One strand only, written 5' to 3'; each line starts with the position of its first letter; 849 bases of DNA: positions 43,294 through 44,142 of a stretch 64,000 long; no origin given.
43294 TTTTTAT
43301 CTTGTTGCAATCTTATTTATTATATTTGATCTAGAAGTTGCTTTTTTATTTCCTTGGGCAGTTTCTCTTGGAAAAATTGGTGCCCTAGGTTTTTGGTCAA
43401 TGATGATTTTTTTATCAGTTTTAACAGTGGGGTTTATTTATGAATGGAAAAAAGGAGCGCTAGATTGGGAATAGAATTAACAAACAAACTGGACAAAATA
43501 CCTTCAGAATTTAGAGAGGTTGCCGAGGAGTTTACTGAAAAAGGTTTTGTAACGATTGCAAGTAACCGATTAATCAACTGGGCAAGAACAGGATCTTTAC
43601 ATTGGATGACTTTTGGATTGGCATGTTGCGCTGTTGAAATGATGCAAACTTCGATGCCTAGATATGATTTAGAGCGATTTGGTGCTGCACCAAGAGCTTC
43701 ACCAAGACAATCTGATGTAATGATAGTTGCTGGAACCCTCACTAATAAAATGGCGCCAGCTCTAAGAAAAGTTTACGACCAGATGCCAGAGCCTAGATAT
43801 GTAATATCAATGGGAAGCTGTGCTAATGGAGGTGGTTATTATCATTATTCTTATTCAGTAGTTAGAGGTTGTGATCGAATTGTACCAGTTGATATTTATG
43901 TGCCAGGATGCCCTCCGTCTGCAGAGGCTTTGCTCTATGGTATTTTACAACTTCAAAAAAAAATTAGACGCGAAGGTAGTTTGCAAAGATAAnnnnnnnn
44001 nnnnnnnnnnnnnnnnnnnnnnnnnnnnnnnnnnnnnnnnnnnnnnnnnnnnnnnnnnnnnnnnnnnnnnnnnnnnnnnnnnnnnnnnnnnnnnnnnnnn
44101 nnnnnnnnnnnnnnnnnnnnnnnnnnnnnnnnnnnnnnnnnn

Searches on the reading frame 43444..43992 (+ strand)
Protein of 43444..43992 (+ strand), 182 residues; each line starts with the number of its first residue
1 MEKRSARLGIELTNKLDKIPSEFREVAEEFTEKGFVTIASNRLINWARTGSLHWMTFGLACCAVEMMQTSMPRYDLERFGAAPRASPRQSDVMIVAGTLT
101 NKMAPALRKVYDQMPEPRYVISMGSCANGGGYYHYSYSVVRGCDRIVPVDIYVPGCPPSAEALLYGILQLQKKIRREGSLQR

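Call 8: search_protein_families(library=pfam, proteins=[window:43444-43992:+])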
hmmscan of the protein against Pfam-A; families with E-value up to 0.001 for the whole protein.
window:43444-43992:+ (182 aa): 1 family
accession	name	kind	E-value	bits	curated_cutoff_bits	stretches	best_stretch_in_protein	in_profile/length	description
PF01058.29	Oxidored_q6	-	1e-29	103.3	27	1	61-170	1-128/128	NADH ubiquinone oxidoreductase, 20 Kd subunit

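Call 28: search_solved_structures(query=window:43444-43989:+, show_alignments=2, max_evalue=1e-30)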
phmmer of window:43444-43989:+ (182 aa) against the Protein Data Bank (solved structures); distinct sequences matched with E-value up to 1e-30: 41.
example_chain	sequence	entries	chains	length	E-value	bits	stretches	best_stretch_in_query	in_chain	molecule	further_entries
8qby_B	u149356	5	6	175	1.9e-93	314.4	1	25-182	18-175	NADH-quinone oxidoreductase subunit B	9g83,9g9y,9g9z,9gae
9cwt_C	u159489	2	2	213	4.9e-81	274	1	23-181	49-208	NADH dehydrogenase [ubiquinone] iron-sulfur protein 7, mitochondrial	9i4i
7zd6_6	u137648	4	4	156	6e-81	273.7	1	36-180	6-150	NADH dehydrogenase [ubiquinone] iron-sulfur protein 7, mitochondrial | Complex I-20kD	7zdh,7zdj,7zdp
5ldw_B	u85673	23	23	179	6.4e-81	273.6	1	35-180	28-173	NADH dehydrogenase [ubiquinone] iron-sulfur protein 7, mitochondrial | Mitochondrial complex I, PSST subunit | NADH:ubiquinone oxidoreductase core subunit S7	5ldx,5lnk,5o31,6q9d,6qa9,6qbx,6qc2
9w2u_B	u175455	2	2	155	6.8e-81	273.5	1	36-180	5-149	NADH dehydrogenase [ubiquinone] iron-sulfur protein 7, mitochondrial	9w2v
7qsd_B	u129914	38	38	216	1.1e-80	272.9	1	35-180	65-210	NADH dehydrogenase [ubiquinone] iron-sulfur protein 7, mitochondrial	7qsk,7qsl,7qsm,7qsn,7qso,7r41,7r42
6zk9_6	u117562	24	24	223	1.1e-80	272.8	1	35-180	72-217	Mitochondrial complex I, PSST subunit | Complex I-20kD | NADH dehydrogenase [ubiquinone] iron-sulfur protein 7, mitochondrial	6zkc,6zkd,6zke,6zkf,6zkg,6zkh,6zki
9ti4_E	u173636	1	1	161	1.3e-80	272.7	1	35-181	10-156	NADH dehydrogenase [ubiquinone] iron-sulfur protein 7, mitochondrial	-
5lc5_B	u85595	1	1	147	1.3e-80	272.7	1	38-178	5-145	NADH dehydrogenase [ubiquinone] iron-sulfur protein 7, mitochondrial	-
7zeb_6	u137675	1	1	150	1.6e-80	272.4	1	42-180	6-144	NADH dehydrogenase [ubiquinone] iron-sulfur protein 7, mitochondrial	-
5xtb_C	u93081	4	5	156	1.6e-80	272.3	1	36-181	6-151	NADH dehydrogenase [ubiquinone] iron-sulfur protein 7, mitochondrial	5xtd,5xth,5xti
7v2c_C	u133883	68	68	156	2.3e-80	271.8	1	36-180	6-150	NADH dehydrogenase [ubiquinone] iron-sulfur protein 7,mitochondrial | NADH dehydrogenase [ubiquinone] iron-sulfur protein 7, mitochondrial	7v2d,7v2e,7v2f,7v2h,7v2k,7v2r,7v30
8uer_1B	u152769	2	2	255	3.2e-80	271.3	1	31-180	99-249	NADH dehydrogenase [ubiquinone] iron-sulfur protein 7, mitochondrial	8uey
7vxu_C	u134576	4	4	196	3.3e-80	271.3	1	35-180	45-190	Complex I-20kD | NADH dehydrogenase [ubiquinone] iron-sulfur protein 7, mitochondrial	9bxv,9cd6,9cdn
5gpn_a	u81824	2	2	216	4.5e-80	270.9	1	35-180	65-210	NADH dehydrogenase [ubiquinone] iron-sulfur protein 7 | NADH dehydrogenase [ubiquinone] iron-sulfur protein 7, mitochondrial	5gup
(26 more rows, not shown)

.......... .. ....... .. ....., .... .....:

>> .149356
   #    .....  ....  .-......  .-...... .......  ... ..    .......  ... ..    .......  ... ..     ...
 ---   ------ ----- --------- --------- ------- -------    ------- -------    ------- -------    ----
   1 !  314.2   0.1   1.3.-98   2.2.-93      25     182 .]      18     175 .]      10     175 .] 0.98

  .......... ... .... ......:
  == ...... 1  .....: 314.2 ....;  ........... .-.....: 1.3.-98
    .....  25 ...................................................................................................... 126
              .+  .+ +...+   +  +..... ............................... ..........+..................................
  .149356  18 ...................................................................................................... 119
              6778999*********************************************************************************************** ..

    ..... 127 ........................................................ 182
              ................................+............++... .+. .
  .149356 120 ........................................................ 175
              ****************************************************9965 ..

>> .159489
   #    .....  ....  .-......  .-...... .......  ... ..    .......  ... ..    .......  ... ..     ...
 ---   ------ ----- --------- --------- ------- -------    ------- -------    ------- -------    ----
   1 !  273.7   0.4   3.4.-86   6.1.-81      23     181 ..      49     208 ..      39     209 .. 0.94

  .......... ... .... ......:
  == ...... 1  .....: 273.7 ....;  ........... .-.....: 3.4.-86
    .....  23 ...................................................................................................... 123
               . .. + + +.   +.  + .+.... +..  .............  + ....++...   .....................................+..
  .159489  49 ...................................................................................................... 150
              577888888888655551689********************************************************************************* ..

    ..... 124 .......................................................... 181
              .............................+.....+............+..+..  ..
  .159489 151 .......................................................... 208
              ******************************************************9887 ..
